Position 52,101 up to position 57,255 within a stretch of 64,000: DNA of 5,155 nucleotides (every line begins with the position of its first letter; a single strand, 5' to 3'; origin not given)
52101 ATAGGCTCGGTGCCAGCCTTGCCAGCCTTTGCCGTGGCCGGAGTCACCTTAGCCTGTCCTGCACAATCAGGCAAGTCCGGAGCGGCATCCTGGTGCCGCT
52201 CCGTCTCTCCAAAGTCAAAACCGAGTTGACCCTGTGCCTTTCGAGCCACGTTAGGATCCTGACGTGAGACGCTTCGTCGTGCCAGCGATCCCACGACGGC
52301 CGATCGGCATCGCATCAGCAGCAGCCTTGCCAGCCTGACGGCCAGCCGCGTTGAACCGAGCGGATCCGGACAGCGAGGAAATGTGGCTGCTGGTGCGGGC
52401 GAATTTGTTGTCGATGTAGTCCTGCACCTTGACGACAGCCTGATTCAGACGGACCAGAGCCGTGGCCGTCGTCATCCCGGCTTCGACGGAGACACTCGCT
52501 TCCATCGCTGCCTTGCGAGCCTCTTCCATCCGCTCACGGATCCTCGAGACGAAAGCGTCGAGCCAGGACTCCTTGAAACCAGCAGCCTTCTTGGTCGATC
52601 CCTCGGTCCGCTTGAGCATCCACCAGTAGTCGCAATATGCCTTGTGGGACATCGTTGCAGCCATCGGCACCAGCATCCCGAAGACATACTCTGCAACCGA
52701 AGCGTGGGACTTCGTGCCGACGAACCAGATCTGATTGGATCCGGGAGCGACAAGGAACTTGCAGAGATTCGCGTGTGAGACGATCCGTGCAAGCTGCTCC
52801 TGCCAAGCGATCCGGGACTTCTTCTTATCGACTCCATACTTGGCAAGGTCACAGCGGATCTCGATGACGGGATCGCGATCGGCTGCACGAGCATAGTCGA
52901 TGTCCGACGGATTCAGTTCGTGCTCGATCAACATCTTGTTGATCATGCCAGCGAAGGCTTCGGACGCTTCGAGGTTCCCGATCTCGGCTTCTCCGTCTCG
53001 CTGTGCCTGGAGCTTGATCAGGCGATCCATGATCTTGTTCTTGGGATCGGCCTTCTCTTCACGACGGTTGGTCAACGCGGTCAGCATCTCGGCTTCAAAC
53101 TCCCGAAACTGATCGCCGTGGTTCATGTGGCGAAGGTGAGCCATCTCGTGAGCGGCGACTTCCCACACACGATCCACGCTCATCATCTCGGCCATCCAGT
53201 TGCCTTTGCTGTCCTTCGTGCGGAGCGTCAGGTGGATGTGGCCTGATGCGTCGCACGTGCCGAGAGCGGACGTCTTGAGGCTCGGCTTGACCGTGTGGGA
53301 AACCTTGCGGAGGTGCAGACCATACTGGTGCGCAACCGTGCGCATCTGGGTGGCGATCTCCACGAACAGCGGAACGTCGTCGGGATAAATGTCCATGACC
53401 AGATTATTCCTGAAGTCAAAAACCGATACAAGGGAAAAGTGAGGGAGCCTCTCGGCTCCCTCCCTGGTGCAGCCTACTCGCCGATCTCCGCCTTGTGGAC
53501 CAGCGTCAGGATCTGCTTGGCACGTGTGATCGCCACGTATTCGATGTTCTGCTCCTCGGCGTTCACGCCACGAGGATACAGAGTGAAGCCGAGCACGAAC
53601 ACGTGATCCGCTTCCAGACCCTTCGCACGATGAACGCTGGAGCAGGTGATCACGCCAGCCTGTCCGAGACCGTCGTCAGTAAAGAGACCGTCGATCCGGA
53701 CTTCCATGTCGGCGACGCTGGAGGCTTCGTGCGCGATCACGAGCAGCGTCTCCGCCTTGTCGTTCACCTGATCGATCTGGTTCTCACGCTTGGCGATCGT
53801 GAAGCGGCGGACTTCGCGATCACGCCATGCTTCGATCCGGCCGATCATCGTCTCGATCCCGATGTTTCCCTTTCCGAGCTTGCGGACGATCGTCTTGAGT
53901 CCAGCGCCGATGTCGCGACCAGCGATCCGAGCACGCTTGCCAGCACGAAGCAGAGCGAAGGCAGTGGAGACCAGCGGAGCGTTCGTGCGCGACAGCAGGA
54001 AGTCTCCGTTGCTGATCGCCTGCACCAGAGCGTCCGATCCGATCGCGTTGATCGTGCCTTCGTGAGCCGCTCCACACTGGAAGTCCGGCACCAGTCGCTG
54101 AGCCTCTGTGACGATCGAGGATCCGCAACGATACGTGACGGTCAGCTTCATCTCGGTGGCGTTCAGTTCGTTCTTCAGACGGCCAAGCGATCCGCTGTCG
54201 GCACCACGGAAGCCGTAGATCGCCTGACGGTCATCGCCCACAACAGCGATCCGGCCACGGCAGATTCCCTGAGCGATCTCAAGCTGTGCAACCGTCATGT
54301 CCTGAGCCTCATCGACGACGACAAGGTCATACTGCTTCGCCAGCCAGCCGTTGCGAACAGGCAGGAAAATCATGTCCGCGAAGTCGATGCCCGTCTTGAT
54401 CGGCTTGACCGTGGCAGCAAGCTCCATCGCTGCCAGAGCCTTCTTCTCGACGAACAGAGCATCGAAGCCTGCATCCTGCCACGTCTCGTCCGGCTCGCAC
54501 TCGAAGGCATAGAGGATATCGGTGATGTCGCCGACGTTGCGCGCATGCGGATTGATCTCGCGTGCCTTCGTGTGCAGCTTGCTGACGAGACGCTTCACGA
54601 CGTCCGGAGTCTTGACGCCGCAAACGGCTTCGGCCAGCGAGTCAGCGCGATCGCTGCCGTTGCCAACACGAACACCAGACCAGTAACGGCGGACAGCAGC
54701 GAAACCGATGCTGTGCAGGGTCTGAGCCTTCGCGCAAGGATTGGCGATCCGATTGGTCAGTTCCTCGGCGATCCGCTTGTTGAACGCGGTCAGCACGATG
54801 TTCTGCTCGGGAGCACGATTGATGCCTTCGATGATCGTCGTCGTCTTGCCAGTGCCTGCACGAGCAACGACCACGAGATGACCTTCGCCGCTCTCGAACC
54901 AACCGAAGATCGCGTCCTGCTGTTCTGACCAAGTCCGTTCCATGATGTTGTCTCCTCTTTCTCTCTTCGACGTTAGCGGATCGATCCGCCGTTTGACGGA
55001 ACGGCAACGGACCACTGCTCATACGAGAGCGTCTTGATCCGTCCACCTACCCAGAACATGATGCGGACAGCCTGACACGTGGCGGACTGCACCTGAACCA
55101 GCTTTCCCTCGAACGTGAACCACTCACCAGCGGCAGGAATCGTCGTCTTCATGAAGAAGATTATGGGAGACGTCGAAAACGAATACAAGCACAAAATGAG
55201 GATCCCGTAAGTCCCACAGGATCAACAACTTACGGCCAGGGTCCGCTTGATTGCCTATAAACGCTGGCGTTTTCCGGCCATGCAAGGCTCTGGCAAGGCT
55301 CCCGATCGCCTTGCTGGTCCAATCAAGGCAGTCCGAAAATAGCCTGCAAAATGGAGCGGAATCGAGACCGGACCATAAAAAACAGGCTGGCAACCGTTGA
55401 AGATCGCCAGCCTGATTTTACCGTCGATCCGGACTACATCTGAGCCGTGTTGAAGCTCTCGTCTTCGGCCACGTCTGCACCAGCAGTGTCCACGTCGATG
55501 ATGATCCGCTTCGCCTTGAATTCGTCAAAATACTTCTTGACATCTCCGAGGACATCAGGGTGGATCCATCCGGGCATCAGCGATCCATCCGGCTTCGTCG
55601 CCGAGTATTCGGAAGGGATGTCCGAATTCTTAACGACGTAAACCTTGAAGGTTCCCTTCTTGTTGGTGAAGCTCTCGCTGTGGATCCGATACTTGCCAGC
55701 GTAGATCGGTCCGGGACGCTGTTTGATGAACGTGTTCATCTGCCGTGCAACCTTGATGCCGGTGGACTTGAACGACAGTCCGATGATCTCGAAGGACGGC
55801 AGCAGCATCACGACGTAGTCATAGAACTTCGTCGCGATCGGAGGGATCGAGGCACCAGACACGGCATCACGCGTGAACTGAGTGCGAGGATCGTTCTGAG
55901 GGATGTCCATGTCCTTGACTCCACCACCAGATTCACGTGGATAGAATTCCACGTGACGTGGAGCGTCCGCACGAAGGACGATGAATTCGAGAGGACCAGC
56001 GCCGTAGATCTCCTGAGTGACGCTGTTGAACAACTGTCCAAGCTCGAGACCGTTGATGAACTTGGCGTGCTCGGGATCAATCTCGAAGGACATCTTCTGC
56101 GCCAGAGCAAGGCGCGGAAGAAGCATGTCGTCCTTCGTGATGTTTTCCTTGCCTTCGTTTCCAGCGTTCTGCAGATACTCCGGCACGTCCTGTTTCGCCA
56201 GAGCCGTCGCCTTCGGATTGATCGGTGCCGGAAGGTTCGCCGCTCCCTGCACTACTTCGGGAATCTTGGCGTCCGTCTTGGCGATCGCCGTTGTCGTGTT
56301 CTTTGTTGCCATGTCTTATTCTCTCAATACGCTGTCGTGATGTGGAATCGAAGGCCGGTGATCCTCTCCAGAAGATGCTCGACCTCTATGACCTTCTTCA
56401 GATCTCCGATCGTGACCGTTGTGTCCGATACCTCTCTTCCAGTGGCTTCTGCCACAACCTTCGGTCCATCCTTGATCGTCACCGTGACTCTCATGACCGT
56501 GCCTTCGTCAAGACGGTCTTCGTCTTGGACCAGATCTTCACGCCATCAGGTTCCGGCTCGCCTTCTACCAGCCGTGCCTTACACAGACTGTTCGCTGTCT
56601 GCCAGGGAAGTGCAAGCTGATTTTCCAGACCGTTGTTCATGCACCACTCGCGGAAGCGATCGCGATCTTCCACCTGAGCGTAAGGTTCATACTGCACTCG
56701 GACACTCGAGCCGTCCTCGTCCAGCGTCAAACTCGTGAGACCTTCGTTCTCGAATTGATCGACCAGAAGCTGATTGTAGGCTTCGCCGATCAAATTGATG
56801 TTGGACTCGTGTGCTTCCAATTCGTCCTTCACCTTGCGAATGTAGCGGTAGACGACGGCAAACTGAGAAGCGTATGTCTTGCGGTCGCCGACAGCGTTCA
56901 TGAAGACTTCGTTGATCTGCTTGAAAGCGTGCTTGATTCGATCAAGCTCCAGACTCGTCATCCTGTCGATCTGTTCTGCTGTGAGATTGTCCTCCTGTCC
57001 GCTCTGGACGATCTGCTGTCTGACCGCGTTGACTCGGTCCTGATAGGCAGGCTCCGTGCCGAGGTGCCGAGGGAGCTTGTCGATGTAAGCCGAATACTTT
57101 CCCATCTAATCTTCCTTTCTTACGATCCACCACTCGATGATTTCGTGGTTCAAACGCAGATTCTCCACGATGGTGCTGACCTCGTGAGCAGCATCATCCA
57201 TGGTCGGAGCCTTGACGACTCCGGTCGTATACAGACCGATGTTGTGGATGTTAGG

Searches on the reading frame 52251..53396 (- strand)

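Call 38: search_protein_families(library=pfam, proteins=[window:52251-53396:-], max_evalue=0.01)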
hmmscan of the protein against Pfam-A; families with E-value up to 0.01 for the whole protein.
window:52251-53396:- (381 aa): 3 families
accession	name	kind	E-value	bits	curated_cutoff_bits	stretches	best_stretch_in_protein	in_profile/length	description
PF23771.1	DUF7168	-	1.2e-12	48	25.5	1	191-301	16-119/140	Domain of unknown function (DUF7168)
PF01863.23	YgjP-like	-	1.3e-05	25.7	26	1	45-107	143-196/207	YgjP-like, metallopeptidase domain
PF08325.16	WLM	-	0.0011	19.6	26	1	53-106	63-112/190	WLM domain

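Call 77: search_protein_families(library=phrogs, proteins=[window:52251-53396:-], max_evalue=0.001)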
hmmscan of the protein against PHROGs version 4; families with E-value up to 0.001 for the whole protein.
window:52251-53396:- (381 aa): 1 family
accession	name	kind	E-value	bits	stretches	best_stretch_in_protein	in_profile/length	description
phrog_421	-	unknown function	2.5e-24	87.1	1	119-376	6-237/241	unknown function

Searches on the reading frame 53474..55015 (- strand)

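Call 14: search_protein_families(library=phrogs, proteins=[window:53474-55015:-], max_evalue=0.00001)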
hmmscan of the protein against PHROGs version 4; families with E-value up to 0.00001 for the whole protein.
window:53474-55015:- (513 aa): 2 families
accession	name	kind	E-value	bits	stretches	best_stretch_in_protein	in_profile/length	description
phrog_1967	-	DNA, RNA and nucleotide metabolism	1.5e-84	286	1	14-507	138-668/776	DNA helicase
phrog_325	-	DNA, RNA and nucleotide metabolism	4.3e-12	46.1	1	22-103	464-549/986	Dda-like helicase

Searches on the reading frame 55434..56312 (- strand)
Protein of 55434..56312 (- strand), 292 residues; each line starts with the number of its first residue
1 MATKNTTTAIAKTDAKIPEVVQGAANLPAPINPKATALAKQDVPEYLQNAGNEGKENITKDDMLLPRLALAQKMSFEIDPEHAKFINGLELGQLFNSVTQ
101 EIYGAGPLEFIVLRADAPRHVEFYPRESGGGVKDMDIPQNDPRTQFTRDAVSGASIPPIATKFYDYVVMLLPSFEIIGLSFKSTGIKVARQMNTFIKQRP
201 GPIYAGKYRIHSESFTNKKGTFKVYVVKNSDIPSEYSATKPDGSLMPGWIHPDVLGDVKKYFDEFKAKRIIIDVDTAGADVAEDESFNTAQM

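Call 76: search_protein_families(library=pfam, proteins=[window:55434-56312:-], max_evalue=0.05)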
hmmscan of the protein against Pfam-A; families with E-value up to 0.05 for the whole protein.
window:55434-56312:- (292 aa): 1 family
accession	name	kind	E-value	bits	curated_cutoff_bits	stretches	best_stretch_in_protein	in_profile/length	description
PF23977.1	Pam3_Gp34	-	1.1e-28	101.1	27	1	43-233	7-213/235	Pam3 phage gp34-like protein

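Call 77: search_protein_families(library=phrogs, proteins=[window:55434-56312:-], max_evalue=0.001)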
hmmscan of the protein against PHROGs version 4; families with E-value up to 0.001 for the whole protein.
window:55434-56312:- (292 aa): 1 family
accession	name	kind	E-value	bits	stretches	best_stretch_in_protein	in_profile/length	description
phrog_2402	-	unknown function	2.7e-25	90.4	1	36-235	18-246/292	-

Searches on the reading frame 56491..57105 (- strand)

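Call 76: search_protein_families(library=pfam, proteins=[window:56491-57105:-], max_evalue=0.05)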
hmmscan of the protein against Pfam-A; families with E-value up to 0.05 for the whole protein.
window:56491-57105:- (204 aa): 1 family
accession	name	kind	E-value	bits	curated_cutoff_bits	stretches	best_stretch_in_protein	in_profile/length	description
PF23984.1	DUF7307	-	4e-06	27.2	27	1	84-201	7-129/129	Pam3 gp33-like protein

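Call 77: search_protein_families(library=phrogs, proteins=[window:56491-57105:-], max_evalue=0.001)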
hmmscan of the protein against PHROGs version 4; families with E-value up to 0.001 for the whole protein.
window:56491-57105:- (204 aa): 1 family
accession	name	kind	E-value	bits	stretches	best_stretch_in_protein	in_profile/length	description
phrog_13900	-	head and packaging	6.9e-07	30.7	1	79-197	12-127/132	minor head protein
